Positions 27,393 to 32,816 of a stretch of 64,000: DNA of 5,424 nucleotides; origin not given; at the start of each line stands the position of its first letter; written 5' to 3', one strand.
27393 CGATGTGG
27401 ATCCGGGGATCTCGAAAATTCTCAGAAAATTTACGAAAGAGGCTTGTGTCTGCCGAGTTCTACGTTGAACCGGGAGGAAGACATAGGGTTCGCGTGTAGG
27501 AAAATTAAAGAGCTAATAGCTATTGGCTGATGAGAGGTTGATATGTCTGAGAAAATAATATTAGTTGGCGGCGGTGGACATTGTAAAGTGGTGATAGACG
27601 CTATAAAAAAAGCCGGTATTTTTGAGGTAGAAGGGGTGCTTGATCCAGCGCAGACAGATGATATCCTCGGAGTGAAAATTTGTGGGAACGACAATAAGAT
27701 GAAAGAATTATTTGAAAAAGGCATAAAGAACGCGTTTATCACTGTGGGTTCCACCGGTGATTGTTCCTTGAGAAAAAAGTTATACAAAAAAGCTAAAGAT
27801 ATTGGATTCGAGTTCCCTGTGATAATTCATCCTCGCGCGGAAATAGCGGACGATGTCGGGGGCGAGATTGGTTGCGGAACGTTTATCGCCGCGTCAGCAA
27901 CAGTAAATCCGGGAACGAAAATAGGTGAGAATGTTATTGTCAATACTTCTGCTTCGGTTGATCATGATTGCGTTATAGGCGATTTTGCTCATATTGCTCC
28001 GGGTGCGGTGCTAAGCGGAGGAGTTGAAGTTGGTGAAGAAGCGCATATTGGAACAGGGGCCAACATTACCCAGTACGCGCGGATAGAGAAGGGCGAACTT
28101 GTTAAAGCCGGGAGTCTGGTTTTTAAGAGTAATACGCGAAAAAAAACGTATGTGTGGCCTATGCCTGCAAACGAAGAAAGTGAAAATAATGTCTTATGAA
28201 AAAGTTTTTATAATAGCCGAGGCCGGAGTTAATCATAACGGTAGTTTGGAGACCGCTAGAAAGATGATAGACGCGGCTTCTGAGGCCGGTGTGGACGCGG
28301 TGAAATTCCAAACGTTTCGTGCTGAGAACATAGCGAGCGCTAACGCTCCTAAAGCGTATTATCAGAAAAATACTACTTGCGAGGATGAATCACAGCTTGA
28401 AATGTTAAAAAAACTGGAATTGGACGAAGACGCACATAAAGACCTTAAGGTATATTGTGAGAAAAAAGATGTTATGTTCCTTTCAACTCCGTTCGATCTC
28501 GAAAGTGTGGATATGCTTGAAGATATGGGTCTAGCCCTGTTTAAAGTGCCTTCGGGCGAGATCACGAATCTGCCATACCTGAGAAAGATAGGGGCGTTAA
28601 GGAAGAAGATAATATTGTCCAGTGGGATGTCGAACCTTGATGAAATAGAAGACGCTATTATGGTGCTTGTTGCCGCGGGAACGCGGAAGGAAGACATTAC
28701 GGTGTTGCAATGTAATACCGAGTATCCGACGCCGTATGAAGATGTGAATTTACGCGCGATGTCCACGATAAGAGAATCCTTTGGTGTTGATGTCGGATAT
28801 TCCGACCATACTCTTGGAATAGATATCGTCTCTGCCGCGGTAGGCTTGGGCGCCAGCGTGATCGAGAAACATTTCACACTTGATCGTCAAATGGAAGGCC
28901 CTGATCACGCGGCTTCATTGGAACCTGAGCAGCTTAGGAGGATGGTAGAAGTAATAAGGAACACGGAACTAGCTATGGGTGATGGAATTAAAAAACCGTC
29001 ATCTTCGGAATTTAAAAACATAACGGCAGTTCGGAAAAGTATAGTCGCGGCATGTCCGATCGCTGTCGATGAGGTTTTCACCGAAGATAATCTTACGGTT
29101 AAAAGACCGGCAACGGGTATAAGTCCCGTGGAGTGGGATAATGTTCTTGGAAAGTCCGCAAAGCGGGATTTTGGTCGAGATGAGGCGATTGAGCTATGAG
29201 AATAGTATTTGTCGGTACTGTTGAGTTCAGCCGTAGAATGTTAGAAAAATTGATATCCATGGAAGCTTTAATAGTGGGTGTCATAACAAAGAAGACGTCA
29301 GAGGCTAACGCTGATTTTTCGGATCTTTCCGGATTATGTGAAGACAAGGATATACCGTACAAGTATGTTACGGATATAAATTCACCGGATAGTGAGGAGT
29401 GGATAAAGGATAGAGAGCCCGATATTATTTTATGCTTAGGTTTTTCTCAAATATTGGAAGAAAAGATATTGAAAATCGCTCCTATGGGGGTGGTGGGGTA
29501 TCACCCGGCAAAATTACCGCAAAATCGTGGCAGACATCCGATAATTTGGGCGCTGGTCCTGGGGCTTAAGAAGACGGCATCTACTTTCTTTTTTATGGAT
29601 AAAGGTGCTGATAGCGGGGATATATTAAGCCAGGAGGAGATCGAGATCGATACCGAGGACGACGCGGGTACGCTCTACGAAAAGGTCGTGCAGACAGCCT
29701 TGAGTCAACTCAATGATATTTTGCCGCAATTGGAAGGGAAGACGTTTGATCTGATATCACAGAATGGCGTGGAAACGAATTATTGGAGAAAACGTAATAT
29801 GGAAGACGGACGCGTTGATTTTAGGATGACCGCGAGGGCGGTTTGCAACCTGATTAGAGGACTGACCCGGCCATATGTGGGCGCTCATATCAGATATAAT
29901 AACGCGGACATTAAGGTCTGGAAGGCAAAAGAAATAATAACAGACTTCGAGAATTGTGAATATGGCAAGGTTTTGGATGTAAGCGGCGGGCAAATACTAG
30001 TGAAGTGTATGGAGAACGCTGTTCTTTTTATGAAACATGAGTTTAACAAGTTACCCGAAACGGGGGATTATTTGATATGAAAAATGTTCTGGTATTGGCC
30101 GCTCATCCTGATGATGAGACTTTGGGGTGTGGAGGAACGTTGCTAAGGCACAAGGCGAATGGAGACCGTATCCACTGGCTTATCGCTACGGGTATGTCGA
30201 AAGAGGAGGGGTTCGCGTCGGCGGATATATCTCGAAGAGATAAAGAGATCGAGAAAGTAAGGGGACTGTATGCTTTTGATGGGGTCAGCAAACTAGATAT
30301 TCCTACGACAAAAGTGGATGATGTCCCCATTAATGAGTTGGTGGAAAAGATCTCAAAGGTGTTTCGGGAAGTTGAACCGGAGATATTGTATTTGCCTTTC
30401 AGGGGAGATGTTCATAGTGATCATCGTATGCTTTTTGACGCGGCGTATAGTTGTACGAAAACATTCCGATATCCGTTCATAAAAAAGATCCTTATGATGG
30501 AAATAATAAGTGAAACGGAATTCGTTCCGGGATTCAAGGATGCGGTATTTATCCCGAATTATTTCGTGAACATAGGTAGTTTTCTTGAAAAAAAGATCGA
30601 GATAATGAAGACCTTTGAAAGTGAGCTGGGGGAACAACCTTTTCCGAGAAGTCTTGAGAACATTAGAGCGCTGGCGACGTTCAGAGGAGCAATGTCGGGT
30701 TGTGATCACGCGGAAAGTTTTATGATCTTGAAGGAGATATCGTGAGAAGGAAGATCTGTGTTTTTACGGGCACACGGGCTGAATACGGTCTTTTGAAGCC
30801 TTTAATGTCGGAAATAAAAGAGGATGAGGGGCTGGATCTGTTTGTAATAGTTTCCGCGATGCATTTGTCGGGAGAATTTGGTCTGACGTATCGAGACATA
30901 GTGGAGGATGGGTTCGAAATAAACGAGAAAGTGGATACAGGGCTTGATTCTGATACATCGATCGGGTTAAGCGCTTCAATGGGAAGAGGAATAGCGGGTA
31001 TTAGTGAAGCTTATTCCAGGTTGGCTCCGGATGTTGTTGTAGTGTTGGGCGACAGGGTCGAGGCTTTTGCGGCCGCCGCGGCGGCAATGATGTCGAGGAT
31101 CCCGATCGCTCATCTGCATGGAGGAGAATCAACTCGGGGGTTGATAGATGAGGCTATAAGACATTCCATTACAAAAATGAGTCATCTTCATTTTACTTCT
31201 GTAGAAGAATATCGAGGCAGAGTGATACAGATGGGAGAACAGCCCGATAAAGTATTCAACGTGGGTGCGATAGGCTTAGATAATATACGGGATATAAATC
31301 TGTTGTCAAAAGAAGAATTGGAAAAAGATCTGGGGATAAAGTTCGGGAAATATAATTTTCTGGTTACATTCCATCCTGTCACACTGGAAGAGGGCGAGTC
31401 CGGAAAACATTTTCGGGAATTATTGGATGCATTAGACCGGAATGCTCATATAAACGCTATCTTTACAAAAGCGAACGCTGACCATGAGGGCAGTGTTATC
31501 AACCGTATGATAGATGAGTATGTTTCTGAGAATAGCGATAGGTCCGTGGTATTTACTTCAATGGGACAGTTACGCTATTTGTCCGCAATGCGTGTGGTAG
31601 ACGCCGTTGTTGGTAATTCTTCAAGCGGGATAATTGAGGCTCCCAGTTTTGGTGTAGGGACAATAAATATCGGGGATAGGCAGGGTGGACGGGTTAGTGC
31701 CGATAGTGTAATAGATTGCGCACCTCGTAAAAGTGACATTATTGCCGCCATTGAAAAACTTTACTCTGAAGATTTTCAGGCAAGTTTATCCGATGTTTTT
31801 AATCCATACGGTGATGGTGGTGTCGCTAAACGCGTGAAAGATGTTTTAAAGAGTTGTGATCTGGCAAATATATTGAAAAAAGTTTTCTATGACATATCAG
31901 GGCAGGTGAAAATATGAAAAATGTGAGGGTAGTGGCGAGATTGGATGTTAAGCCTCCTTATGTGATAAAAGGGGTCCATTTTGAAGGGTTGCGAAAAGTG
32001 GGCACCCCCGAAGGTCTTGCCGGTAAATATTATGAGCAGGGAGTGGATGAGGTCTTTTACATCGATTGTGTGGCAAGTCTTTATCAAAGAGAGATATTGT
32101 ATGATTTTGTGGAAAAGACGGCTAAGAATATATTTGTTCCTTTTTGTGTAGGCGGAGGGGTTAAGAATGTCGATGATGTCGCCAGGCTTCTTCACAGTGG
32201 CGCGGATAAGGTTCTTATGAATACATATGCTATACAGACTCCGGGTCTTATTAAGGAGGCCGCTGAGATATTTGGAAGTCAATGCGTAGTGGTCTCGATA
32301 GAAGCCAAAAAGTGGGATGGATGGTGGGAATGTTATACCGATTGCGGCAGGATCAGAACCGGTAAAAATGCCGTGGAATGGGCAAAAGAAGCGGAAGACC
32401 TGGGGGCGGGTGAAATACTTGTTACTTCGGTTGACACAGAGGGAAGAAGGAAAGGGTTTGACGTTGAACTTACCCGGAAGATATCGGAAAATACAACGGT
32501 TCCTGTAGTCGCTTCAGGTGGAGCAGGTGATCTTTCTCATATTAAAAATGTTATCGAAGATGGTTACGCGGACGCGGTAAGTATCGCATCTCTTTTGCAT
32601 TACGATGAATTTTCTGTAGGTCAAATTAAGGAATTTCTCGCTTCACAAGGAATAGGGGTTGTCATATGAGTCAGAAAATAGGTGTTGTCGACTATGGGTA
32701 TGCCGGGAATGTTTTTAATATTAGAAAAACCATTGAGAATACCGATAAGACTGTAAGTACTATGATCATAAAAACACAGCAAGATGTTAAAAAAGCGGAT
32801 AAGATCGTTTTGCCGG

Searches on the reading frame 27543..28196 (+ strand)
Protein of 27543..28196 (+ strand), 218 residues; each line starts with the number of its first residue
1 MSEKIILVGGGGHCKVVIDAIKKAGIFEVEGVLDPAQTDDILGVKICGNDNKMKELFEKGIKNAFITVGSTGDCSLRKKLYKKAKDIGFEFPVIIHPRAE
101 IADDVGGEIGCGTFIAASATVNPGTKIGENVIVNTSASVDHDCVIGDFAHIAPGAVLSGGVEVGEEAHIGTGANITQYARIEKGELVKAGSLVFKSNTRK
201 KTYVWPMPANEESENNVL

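Call 8: search_protein_families(library=ncbifam, proteins=[window:27543-28196:+], max_evalue=1e-8)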
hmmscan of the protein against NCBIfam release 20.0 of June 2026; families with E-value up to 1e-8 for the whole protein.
window:27543-28196:+ (218 aa): 8 families
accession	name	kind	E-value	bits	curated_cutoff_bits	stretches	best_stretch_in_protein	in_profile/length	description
TIGR03570.1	NeuD_NnaD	subfamily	3.8e-56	189.9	160.8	1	4-204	1-197/202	NeuD/PglB/VioB family sugar acetyltransferase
NF002060.0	PRK00892.1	subfamily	1.6e-15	57.1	207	0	92-156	119-181/345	UDP-3-O-(3-hydroxymyristoyl)glucosamine N-acyltransferase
TIGR01853.1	lipid_A_lpxD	equivalog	4e-14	52.3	242.5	1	103-213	201-306/325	UDP-3-O-(3-hydroxymyristoyl)glucosamine N-acyltransferase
NF003657.0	PRK05289.1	equivalog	1.5e-12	47.2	226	1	116-193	91-175/264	acyl-ACP--UDP-N-acetylglucosamine O-acyltransferase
TIGR01852.1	lipid_A_lpxA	equivalog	2.6e-12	46.5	231.05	1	121-193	98-170/254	acyl-ACP--UDP-N-acetylglucosamine O-acyltransferase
NF010935.0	PRK14355.1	equivalog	7.1e-11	41.4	718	0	138-207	264-332/459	bifunctional UDP-N-acetylglucosamine diphosphorylase/glucosamine-1-phosphate N-acetyltransferase GlmU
TIGR03532.1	DapD_Ac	equivalog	9.3e-10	38.5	231.75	1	94-209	88-208/231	2,3,4,5-tetrahydropyridine-2,6-dicarboxylate N-acetyltransferase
TIGR01173.1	glmU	equivalog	2e-09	36.8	366.85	0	52-164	235-342/452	bifunctional UDP-N-acetylglucosamine diphosphorylase/glucosamine-1-phosphate N-acetyltransferase GlmU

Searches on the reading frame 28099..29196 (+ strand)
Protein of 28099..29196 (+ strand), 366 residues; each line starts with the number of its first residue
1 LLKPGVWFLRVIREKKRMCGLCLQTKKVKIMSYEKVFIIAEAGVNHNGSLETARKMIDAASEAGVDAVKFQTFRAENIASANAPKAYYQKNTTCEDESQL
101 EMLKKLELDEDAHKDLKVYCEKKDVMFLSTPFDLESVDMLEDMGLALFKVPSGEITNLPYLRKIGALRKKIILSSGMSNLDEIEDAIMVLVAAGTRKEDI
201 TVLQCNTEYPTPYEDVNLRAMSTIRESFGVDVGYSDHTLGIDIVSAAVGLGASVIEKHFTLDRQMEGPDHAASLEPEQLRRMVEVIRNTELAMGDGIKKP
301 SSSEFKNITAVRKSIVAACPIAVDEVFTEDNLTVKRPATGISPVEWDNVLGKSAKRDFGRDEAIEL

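Call 8: search_protein_families(library=ncbifam, proteins=[window:28099-29196:+], max_evalue=1e-8)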
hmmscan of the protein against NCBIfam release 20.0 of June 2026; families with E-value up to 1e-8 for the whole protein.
window:28099-29196:+ (366 aa): 2 families
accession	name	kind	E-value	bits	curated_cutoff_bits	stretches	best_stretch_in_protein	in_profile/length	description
TIGR03569.1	NeuB_NnaB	equivalog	2.2e-151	503.6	399.65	1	36-364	1-329/329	N-acetylneuraminate synthase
TIGR03586.1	PseI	equivalog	6.2e-86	288.5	340.25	1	35-362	1-325/327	pseudaminic acid synthase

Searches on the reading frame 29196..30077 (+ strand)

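Call 5: search_protein_families(library=ncbifam, proteins=[window:29196-30077:+], max_evalue=0.00001)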
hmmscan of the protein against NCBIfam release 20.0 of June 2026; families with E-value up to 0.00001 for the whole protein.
window:29196-30077:+ (294 aa): 7 families
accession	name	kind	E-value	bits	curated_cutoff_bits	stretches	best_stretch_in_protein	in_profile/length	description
NF005998.1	PRK08125.1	equivalog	2.9e-48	164.7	777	1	15-278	15-276/649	bifunctional UDP-4-amino-4-deoxy-L-arabinose formyltransferase/UDP-glucuronic acid oxidase ArnA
NF005414.0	PRK06988.1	equivalog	9.4e-48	162.8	316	1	1-282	3-285/311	formyltransferase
TIGR00460.1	fmt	equivalog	6.7e-45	153.6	201.5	1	1-279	1-284/315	methionyl-tRNA formyltransferase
TIGR00639.1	PurN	equivalog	7e-14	51.8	150.1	1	68-167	73-172/192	phosphoribosylglycinamide formyltransferase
NF005755.0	PRK07579.1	equivalog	2.1e-12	47.4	238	1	96-227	85-217/245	dTDP-4-amino-4,6-dideoxyglucose formyltransferase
NF004684.0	PRK06027.1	subfamily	4e-06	26.7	223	1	41-161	126-252/286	formyltetrahydrofolate deformylase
TIGR00655.1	PurU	equivalog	4.5e-06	26.5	285.95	1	41-162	121-248/280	formyltetrahydrofolate deformylase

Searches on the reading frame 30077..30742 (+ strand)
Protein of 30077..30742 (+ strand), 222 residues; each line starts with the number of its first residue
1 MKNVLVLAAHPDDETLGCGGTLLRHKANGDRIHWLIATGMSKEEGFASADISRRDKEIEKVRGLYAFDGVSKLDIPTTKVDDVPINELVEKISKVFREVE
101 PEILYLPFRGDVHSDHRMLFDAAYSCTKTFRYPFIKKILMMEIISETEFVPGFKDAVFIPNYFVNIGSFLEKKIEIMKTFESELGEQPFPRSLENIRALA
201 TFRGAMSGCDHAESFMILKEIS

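Call 5: search_protein_families(library=ncbifam, proteins=[window:30077-30742:+], max_evalue=0.00001)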
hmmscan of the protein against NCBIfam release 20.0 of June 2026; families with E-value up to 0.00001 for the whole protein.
window:30077-30742:+ (222 aa): 2 families
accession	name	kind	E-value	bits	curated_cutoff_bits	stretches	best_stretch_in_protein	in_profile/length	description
TIGR04001.1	thiol_BshB1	equivalog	5.6e-15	55.7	182.5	1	3-218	3-221/226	bacillithiol biosynthesis deacetylase BshB1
TIGR04000.1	thiol_BshB2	equivalog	7.2e-06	25.8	195.25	0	3-183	2-184/217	bacillithiol biosynthesis deacetylase BshB2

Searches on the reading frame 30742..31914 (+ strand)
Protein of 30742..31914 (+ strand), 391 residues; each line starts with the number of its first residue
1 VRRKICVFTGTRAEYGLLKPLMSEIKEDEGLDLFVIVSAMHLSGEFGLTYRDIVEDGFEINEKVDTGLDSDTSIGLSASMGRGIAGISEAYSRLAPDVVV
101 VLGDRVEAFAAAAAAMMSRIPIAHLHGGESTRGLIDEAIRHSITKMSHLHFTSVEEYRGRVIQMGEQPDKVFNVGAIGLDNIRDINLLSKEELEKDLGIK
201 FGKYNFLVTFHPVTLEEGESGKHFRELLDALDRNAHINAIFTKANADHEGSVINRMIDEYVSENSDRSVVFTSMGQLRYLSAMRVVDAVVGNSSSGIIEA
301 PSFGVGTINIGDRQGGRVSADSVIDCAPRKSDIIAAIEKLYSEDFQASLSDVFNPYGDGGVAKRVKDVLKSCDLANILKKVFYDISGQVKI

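Call 5: search_protein_families(library=ncbifam, proteins=[window:30742-31914:+], max_evalue=0.00001)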
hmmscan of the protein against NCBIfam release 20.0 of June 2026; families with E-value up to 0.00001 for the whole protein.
window:30742-31914:+ (391 aa): 2 families
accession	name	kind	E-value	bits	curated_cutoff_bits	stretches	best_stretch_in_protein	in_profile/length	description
TIGR03568.1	NeuC_NnaA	equivalog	5.1e-145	482.9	235.9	1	3-369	1-365/365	UDP-N-acetylglucosamine 2-epimerase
TIGR00236.1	wecB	equivalog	1.8e-27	96.5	210.15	1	4-370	2-363/366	non-hydrolyzing UDP-N-acetylglucosamine 2-epimerase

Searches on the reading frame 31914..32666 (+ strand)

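Call 5: search_protein_families(library=ncbifam, proteins=[window:31914-32666:+], max_evalue=0.00001)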
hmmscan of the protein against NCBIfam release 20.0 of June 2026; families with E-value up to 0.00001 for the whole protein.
window:31914-32666:+ (251 aa): 14 families
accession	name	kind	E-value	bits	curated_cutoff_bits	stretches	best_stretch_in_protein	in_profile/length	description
TIGR00735.1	hisF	equivalog_domain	1.5e-86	289.8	294.55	1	4-249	4-253/254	imidazole glycerol phosphate synthase subunit HisF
TIGR03572.1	WbuZ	equivalog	9.7e-80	267.2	299.7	1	1-230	1-232/232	glycosyl amidation-associated protein WbuZ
NF038364.1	AglZ_HisF2_fam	equivalog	1.8e-58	197.8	310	1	4-231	3-231/248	AglZ/HisF2 family acetamidino modification protein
NF010112.0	PRK13585.1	equivalog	3.6e-38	131.5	243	1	25-237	27-233/241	1-(5-phosphoribosyl)-5-[(5-phosphoribosylamino)methylideneamino]imidazole-4-carboxamide isomerase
TIGR00007.1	TIGR00007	equivalog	4.5e-29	101.7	228.95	1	30-222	28-216/231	1-(5-phosphoribosyl)-5-[(5-phosphoribosylamino)methylideneamino]imidazole-4-carboxamide isomerase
NF010114.0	PRK13587.1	equivalog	5e-17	62.4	305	1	39-215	39-212/234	1-(5-phosphoribosyl)-5-((5-phosphoribosylamino)methylideneamino)imidazole-4-carboxamide isomerase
TIGR01919.1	hisA-trpF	equivalog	2.2e-16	60.1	306.45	1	29-227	30-227/243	bifunctional 1-(5-phosphoribosyl)-5-((5-phosphoribosylamino)methylideneamino)imidazole-4-carboxamide isomerase/phosphoribosylanthranilate is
NF010113.0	PRK13586.1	equivalog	7.5e-13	48.7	238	1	18-217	19-211/232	1-(5-phosphoribosyl)-5-((5-phosphoribosylamino)methylideneamino)imidazole-4-carboxamide isomerase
TIGR02129.1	hisA_euk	equivalog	1.2e-10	41.5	229.3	1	78-215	81-223/255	phosphoribosylformimino-5-aminoimidazole carboxamide ribotide isomerase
NF010712.0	PRK14114.1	equivalog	1.2e-07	31.5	327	1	31-209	31-202/241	1-(5-phosphoribosyl)-5-((5-phosphoribosylamino)methylideneamino)imidazole-4-carboxamide isomerase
NF003198.0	PRK04169.1-2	subfamily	6e-07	28.8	247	0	55-118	178-241/249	geranylgeranylglyceryl/heptaprenylglyceryl phosphate synthase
NF003156.0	PRK04128.1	equivalog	7.9e-07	29.2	285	1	24-239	24-225/231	1-(5-phosphoribosyl)-5-((5-phosphoribosylamino)methylideneamino)imidazole-4-carboxamide isomerase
TIGR00734.1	hisAF_rel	hypoth_equivalog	6.2e-06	26.2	179.85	0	168-229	157-217/221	HisA/HisF family protein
TIGR00737.1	nifR3_yhdG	equivalog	9.5e-06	25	293.3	0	151-242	147-239/319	tRNA dihydrouridine synthase DusB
